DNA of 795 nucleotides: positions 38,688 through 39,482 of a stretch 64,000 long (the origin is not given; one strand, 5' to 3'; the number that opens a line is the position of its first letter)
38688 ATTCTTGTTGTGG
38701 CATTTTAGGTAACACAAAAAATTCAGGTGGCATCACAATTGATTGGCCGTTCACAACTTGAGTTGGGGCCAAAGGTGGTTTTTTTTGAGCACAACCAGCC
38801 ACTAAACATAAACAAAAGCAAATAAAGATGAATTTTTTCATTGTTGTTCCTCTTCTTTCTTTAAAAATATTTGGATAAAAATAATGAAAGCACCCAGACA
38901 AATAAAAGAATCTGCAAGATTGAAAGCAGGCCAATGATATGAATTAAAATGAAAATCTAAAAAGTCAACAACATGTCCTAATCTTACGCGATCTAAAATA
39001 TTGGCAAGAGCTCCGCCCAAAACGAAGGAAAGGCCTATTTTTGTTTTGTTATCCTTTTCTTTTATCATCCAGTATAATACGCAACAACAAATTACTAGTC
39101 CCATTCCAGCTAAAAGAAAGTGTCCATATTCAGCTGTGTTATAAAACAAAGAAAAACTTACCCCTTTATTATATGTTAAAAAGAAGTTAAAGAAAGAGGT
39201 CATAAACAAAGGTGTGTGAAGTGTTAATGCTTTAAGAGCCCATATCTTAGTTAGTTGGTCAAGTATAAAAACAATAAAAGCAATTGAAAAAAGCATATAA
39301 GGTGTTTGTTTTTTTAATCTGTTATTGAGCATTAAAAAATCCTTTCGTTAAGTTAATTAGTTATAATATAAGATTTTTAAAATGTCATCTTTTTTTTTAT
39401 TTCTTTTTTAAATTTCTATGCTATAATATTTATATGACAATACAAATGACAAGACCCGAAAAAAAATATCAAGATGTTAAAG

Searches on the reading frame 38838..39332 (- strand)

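Call 3: search_protein_families(library=pfam, proteins=[window:38838-39332:-], max_evalue=0.1)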
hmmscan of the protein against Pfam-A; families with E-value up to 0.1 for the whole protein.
window:38838-39332:- (164 aa): 2 families
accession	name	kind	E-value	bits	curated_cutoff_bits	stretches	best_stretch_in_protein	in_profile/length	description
PF01252.23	Peptidase_A8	-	8e-38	130.3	25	1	17-156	1-141/142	Signal peptidase (SPase) II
PF14256.11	YwiC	-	0.091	13.5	25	0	31-91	20-79/126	YwiC-like protein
